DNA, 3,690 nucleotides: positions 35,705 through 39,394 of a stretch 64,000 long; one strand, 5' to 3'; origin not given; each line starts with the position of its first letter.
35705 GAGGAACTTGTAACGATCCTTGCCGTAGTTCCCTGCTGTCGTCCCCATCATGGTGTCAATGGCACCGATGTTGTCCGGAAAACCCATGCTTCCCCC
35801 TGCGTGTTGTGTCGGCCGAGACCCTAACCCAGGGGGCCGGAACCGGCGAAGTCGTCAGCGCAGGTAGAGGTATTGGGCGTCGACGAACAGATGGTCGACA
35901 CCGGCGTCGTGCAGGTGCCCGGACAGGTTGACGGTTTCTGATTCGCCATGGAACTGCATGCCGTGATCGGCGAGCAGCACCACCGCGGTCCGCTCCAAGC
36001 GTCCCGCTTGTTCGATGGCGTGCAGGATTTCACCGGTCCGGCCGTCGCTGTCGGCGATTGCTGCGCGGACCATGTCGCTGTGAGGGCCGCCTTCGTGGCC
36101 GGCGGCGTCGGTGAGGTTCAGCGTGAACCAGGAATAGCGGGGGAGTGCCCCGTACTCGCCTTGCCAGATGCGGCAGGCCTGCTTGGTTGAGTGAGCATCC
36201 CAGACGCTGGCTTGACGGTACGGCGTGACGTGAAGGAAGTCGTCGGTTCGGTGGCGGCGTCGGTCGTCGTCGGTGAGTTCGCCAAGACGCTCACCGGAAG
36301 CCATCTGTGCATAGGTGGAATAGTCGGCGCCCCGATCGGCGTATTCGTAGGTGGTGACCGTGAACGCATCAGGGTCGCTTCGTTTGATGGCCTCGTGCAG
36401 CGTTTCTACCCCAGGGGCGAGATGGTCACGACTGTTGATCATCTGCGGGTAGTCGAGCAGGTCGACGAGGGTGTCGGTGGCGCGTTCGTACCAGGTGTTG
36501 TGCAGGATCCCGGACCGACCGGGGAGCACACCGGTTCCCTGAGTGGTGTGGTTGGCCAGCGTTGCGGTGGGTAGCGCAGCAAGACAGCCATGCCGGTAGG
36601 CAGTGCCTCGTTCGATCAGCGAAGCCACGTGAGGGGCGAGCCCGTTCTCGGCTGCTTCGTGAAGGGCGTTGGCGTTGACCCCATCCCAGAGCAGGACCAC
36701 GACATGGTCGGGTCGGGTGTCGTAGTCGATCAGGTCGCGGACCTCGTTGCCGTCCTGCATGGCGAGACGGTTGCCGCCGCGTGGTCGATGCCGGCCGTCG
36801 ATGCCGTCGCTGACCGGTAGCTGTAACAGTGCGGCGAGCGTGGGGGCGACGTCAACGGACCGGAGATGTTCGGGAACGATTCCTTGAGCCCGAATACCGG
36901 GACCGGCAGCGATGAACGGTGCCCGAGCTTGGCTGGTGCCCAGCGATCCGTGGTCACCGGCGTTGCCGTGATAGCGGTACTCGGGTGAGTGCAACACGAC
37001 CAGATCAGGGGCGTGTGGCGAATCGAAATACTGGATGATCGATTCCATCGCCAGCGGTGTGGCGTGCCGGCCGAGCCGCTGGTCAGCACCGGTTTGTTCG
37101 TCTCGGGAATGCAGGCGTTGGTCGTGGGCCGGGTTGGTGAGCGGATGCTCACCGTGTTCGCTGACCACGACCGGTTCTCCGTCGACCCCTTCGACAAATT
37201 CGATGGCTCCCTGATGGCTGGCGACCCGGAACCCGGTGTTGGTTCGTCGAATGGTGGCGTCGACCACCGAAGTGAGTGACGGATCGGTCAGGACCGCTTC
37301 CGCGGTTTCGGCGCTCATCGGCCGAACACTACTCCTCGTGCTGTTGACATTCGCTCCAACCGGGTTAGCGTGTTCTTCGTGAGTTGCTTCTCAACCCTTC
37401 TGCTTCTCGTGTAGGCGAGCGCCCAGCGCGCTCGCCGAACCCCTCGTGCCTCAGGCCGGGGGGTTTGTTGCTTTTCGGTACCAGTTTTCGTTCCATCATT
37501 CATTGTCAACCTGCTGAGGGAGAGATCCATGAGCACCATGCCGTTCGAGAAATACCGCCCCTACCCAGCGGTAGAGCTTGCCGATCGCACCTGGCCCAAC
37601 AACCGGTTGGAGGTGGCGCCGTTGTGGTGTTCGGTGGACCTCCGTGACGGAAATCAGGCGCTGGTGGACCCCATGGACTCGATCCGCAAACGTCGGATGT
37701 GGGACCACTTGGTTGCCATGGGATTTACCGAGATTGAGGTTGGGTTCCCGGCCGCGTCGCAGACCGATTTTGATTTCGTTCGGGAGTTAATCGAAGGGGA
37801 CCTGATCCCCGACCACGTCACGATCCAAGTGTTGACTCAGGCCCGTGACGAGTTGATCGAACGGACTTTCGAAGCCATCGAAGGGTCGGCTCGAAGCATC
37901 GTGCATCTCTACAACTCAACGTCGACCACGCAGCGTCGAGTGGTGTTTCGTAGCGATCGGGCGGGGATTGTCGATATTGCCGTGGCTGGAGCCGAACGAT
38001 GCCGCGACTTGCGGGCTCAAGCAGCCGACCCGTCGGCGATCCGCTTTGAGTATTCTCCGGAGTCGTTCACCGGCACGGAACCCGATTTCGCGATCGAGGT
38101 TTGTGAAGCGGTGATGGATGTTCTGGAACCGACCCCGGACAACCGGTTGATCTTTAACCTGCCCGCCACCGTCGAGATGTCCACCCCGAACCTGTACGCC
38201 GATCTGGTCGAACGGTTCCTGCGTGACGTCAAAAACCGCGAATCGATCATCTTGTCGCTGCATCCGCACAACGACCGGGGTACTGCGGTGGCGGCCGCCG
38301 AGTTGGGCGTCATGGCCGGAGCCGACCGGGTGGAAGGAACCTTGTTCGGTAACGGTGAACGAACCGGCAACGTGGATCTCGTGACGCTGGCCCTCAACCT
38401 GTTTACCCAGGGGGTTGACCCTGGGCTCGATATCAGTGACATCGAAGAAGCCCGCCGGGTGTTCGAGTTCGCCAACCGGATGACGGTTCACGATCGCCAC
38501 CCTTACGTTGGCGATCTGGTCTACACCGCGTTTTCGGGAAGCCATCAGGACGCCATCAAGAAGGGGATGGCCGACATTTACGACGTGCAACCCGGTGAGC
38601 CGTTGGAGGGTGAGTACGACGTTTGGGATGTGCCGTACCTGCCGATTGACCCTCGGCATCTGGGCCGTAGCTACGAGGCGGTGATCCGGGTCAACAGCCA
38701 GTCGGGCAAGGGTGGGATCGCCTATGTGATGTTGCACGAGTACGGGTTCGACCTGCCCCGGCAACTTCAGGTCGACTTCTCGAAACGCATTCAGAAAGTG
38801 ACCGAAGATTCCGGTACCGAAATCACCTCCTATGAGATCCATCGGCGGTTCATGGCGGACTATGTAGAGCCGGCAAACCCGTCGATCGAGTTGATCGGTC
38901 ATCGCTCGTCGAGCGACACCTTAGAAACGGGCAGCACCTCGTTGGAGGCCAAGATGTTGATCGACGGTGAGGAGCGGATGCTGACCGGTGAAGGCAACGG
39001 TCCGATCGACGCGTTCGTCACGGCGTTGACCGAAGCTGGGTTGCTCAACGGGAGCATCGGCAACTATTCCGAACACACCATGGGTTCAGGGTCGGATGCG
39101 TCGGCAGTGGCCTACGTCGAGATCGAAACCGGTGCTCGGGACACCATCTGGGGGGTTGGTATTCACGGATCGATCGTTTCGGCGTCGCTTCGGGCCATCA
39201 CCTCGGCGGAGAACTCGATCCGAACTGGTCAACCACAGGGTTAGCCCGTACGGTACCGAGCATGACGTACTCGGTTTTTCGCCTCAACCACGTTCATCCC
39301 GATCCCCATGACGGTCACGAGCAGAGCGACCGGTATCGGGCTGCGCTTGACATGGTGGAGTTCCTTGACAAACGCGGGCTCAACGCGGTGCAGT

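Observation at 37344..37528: Leucine-codon leader peptide plus terminator-like hairpin upstream of leuA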

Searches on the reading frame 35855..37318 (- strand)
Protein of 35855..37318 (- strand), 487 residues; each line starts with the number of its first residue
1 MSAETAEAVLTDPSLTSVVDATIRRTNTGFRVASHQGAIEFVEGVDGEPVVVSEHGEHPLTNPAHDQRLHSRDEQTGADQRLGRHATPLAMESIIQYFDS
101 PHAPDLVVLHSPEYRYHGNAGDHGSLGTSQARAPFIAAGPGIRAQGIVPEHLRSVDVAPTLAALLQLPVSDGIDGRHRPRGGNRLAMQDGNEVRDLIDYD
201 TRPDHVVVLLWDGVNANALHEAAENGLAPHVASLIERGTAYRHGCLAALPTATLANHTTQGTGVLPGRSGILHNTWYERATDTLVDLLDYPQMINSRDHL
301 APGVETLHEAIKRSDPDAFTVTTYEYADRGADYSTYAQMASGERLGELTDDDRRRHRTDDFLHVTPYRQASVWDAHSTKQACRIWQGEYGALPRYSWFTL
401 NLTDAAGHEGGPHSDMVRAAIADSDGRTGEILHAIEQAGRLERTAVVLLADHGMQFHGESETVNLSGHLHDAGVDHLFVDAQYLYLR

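Call 6: search_protein_families(library=ncbifam, proteins=[window:35855-37318:-])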
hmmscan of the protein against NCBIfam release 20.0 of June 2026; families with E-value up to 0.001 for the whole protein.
window:35855-37318:- (487 aa): 5 families
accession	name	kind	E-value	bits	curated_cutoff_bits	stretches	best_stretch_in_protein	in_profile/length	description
NF042991.1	alk_phos_PafA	equivalog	3.5e-10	38.9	650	1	90-175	461-546/554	alkaline phosphatase PafA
NF051873.1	AlkPhosPhoY32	equivalog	2.1e-09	36.5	1000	1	202-293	19-109/539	alkaline phosphatase PhoY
TIGR02335.1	hydr_PhnA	equivalog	7.1e-07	28.7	407.55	1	204-285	13-92/408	phosphonoacetate hydrolase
TIGR03417.1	chol_sulfatase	equivalog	5.7e-05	22.2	433.45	0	419-454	257-292/500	choline-sulfatase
NF038282.1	LapC_YejM_PbgA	exception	0.0005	18.5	825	1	374-462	371-459/584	LPS biosynthesis-modulating metalloenzyme YejM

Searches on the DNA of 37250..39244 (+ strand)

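Call 7: search_rna_families(source=window, start=37250, end=37600, threshold=evalue, max_evalue=10, show_alignments=2)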
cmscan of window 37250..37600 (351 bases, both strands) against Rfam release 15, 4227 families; matches with E-value up to 10: 2.
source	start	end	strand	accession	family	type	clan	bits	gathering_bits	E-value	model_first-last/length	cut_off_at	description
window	37411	37469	+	RF02868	ncS037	Gene; sRNA;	-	13.2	112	7.5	1-152/152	no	Burkholderia sRNA 37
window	37448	37579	+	RF01881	Xist_exon4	Gene; lncRNA;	-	12.7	100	1.8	1-126/126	no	X-chromosome inactivation gene exon 4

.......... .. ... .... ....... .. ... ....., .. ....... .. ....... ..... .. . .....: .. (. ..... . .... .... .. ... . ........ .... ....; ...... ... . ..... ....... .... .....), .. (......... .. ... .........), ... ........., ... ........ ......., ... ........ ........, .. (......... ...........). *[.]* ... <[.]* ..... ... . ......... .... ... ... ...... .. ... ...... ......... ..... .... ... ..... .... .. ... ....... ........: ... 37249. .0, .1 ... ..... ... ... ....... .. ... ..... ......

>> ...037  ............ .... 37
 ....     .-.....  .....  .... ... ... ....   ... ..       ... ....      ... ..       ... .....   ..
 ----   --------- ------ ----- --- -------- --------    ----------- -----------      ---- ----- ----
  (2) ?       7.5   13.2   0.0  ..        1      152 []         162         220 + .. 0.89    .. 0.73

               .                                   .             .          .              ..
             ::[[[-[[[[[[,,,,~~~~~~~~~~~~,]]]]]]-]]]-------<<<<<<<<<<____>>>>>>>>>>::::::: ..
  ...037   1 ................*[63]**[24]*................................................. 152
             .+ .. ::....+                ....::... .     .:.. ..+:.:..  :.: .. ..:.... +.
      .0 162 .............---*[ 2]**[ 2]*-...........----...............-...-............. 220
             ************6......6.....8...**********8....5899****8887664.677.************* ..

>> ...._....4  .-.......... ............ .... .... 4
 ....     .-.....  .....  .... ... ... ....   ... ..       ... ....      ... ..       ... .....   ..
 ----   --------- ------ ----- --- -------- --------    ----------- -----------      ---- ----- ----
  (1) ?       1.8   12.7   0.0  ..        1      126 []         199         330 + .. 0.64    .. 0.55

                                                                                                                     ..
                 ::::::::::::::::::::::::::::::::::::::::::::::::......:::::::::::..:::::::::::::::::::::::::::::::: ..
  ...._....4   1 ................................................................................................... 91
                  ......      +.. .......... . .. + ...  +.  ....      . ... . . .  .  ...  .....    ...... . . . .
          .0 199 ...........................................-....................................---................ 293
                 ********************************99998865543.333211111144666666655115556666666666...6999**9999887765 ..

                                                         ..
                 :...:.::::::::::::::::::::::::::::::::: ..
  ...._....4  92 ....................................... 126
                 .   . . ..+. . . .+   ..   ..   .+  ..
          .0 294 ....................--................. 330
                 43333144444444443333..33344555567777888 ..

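Call 42: search_rna_families(sources=[L005, L012, L016, L024, L027, L031, L034, L041, L045, L059, L064, L066, L070, L075, L079], threshold=gathering)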
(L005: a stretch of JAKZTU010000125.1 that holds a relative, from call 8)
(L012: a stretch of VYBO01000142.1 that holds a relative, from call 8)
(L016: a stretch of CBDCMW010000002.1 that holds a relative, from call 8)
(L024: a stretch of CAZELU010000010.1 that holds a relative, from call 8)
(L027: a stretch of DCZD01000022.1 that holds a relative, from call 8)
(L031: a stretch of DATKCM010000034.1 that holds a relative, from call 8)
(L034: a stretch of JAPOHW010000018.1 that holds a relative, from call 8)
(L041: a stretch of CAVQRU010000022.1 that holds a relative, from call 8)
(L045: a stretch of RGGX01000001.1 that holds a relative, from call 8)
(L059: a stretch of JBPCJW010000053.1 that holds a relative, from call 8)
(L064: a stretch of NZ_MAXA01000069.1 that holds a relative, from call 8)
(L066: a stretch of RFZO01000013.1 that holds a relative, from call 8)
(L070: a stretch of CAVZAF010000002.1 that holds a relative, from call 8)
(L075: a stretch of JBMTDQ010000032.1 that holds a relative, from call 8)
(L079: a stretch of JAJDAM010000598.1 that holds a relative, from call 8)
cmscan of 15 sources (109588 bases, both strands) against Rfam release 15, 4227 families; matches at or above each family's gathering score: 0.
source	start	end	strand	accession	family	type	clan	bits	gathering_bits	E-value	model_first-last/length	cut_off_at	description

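Call 51: build_rna_model(alignment_id=A2)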
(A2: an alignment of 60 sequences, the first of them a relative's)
Model R1 built from alignment A2 (60 sequences, 121 columns); structure: RNAalifold consensus.
model positions 96; base pairs 12; branch points 1; effective number of sequences 3.82; information 0.596 bits per position. Calibrated on 0.2 Mb of random sequence (short: E-values are rough).
structure used (alignment columns):
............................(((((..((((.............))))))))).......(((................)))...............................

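Call 52: search_with_rna_model(model_id=R1, source=window, max_evalue=10, show_alignments=2)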
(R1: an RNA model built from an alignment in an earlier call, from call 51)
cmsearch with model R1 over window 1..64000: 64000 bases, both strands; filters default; matches with E-value up to 10: 2.
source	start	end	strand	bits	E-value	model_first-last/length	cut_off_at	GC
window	37391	37481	+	76.8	2.4e-15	1-96/96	no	0.65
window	62904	62993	+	11.7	0.81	1-96/96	no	0.54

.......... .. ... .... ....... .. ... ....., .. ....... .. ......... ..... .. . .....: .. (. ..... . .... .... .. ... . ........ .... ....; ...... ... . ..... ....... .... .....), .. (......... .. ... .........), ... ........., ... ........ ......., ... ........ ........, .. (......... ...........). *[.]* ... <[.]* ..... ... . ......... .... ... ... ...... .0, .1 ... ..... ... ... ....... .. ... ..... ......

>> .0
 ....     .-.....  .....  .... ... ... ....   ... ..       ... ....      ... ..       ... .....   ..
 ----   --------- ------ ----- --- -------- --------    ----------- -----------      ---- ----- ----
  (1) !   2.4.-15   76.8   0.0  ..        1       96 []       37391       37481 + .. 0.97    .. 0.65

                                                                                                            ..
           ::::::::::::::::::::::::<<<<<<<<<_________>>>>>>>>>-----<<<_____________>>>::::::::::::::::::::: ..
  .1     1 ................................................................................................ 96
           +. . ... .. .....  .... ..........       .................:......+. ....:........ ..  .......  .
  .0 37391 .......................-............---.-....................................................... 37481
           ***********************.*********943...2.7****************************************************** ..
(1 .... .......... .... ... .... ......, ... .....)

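Call 53: search_with_rna_model(model_id=R1, sources=[L001, L022, L036, L038, L044, L050, L056, L063, L064, L072, L073, L074, L078, L079, L080, L013, L014, L015, L039, L053, L128], max_evalue=1)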
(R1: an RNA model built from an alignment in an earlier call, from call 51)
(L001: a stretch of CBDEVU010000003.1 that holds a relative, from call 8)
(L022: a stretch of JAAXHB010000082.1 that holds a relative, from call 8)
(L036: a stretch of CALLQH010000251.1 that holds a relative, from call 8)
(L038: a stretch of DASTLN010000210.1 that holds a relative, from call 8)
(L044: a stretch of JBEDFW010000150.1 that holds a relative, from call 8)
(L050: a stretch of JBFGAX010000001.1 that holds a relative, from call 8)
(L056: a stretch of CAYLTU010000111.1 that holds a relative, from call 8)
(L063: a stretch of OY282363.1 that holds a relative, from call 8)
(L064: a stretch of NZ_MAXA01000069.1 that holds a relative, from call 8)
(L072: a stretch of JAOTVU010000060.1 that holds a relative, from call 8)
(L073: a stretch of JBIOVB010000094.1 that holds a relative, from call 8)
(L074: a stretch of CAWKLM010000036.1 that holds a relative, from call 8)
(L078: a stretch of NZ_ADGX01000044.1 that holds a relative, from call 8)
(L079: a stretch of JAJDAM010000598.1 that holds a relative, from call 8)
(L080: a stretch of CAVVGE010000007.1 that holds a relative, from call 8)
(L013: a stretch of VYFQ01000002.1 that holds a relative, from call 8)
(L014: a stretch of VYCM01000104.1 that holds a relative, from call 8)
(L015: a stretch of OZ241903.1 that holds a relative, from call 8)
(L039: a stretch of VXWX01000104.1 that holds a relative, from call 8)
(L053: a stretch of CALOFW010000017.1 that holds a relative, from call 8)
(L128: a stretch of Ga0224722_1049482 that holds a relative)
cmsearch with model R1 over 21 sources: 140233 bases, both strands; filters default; matches with E-value up to 1: 10.
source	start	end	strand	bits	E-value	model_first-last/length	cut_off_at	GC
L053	2787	2883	+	95.2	4.1e-19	1-96/96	no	0.7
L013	2861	2955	+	86.8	3.1e-17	1-96/96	no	0.65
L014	2860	2954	+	86.8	3.1e-17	1-96/96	no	0.65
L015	2854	2948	+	86.8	3.1e-17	1-96/96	no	0.65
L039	2860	2954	+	86.8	3.1e-17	1-96/96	no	0.65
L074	2812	2905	+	83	2.2e-16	1-96/96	no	0.64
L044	1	95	+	76.3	6.6e-15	1-96/96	no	0.64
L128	1412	1473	+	45.4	5.3e-08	1-78/96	3'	0.61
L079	2806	2928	+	19.2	0.037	1-96/96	no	0.64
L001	5906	5952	-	13.7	0.63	25-76/96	no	0.7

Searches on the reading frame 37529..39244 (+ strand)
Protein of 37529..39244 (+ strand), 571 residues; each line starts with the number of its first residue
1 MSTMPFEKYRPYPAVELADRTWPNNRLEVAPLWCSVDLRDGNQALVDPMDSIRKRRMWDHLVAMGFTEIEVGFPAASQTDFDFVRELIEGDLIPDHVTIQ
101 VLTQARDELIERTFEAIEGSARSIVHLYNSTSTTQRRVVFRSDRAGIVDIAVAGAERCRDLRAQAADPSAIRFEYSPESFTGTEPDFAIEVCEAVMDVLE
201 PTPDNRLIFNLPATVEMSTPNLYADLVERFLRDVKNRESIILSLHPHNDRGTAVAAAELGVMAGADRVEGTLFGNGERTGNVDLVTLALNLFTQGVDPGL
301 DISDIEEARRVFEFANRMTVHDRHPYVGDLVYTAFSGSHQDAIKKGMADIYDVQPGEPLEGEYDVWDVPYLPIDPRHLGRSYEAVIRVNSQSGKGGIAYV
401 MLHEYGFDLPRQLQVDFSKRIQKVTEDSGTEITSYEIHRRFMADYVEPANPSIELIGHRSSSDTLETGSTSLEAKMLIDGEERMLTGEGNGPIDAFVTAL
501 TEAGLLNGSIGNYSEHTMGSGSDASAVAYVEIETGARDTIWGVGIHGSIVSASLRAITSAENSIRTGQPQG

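Call 6: search_protein_families(library=ncbifam, proteins=[window:37529-39244:+])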
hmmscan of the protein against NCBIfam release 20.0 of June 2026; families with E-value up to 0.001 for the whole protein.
window:37529-39244:+ (571 aa): 20 families
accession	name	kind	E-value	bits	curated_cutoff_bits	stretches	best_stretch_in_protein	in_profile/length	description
NF002991.1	PRK03739.1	subfamily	9.3e-252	836.6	455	1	6-562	2-549/550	2-isopropylmalate synthase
TIGR00970.1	leuA_yeast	equivalog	2.1e-233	776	697.4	1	5-564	1-562/564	2-isopropylmalate synthase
NF011420.0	PRK14847.1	equivalog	3.3e-133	443.7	604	1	2-327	2-328/333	2-isopropylmalate synthase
NF002086.0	PRK00915.1-3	equivalog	2.7e-54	184.5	532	2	38-345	14-308/516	2-isopropylmalate synthase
TIGR00973.1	leuA_bact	equivalog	7e-50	169.9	598.7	2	37-346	8-304/494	2-isopropylmalate synthase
NF002087.0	PRK00915.1-4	equivalog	1.1e-49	169.4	729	2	37-352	13-314/516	2-isopropylmalate synthase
NF042434.1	IPMS_Lepto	equivalog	1.7e-48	165.5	500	1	32-427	7-372/374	2-isopropylmalate synthase LeuA2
NF002088.0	PRK00915.1-5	equivalog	2.3e-44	151.8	697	2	37-347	10-307/514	2-isopropylmalate synthase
NF002084.0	PRK00915.1-1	equivalog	7.3e-41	140.3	748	2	37-347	11-308/523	2-isopropylmalate synthase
NF002085.0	PRK00915.1-2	subfamily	9.5e-36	123.6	517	2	38-345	21-304/504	2-isopropylmalate synthase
TIGR02090.1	LEU1_arch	subfamily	4e-32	111.7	484.75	1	37-346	7-292/363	isopropylmalate/citramalate/homocitrate synthases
NF041069.1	IPMS_Sufob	equivalog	3.3e-29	102.3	600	1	37-434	7-358/371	isopropylmalate synthase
TIGR02660.1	nifV_homocitr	equivalog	7.8e-25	87.9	462.9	1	37-355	8-302/365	homocitrate synthase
TIGR02146.1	LysS_fung_arch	equivalog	1.2e-21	77.4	413.55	1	38-357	6-300/344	homocitrate synthase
TIGR00977.1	citramal_synth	equivalog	1.7e-21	76.2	450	1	229-349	187-311/526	citramalate synthase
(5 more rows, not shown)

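Call 8: find_related_loci(query=window:37529-39244:+, collection=genome_contigs, flank=3000)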
Query window:37529-39244:+ (571 aa) in genome_contigs; peptide patterns used: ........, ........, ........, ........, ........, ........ (x = any residue, [..] = any of these).
600 stretches matched a pattern (row limit reached: there are more); 590 encode a relative of the query (tblastn E <= 1e-3); the best 80 are kept; 80 distinct loci.
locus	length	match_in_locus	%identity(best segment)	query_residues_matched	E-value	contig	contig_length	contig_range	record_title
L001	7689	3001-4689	84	2-564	0e+0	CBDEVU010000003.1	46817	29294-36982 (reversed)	MAG: Candidatus Aldehydirespiratoraceae bacterium isolate 2f6ae0df-6ed7-4d95-b4de-415f9d37e9b7 genome assembly, contig:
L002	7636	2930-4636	78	1-569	0e+0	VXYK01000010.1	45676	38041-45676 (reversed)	MAG: Acidimicrobiaceae bacterium isolate SB0670_bin_1 NODE_462_length_45676_cov_16.836830, whole genome shotgun sequence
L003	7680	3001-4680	79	4-563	0e+0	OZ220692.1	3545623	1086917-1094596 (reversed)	MAG: Acidimicrobiales bacterium isolate 8ffd2e9a-c1ca-4386-ab1d-9011d91eb932 genome assembly, chromosome: 1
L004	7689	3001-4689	78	1-563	0e+0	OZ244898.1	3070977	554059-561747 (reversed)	MAG: Candidatus Aldehydirespiratoraceae bacterium isolate f42316b8-8bff-4a9a-a819-47b04988829c genome assembly, chromoso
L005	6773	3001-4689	78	1-563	0e+0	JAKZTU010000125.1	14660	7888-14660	MAG: Acidimicrobiales bacterium isolate Langseth_MAG_00067 Langseth_MAG_00067_000000000125, whole genome shotgun sequenc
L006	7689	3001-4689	77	1-563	0e+0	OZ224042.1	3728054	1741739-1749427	MAG: Acidimicrobiales bacterium isolate 5fd421f4-4967-4565-8d05-0d282dd64fa1 genome assembly, chromosome: 1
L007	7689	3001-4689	77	1-563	0e+0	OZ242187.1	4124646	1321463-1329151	MAG: Candidatus Aldehydirespiratoraceae bacterium isolate 61e8bfbb-40aa-4858-aaa5-c73b4985a48d genome assembly, chromoso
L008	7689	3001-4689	77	1-563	0e+0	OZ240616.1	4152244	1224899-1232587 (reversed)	MAG: Candidatus Aldehydirespiratoraceae bacterium isolate 1f25ca57-e486-4e0f-9107-43bc41358f04 genome assembly, chromoso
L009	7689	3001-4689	77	1-563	0e+0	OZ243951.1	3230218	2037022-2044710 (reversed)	MAG: Candidatus Aldehydirespiratoraceae bacterium isolate d6686e6b-c766-4219-a85b-b3fd03f9654a genome assembly, chromoso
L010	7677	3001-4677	77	4-562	0e+0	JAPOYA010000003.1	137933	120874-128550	MAG: Acidimicrobiaceae bacterium isolate COS4_bin_1 NODE_112_length_137933_cov_23.9381, whole genome shotgun sequence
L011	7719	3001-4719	76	1-571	0e+0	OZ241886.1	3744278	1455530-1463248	MAG: Candidatus Aldehydirespiratoraceae bacterium isolate 67cb103c-45cd-4466-8c42-f27af5c96c61 genome assembly, chromoso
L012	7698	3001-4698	76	2-564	0e+0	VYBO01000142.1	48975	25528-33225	MAG: Acidimicrobiaceae bacterium isolate SB0673_bin_3 NODE_178_length_48975_cov_78.929231, whole genome shotgun sequence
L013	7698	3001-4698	76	2-564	0e+0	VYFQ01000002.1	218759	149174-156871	MAG: Acidimicrobiaceae bacterium isolate SB0677_bin_3 NODE_13_length_218759_cov_63.642325, whole genome shotgun sequence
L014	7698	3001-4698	76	2-564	0e+0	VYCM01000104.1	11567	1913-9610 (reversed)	MAG: Acidimicrobiaceae bacterium isolate SB0675_bin_16 NODE_2408_length_11567_cov_63.707609, whole genome shotgun sequen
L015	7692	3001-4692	76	4-564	0e+0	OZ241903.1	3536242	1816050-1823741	MAG: Candidatus Aldehydirespirator sp. isolate d351f403-e454-448a-b302-ab11d97c6c0f genome assembly, chromosome: 1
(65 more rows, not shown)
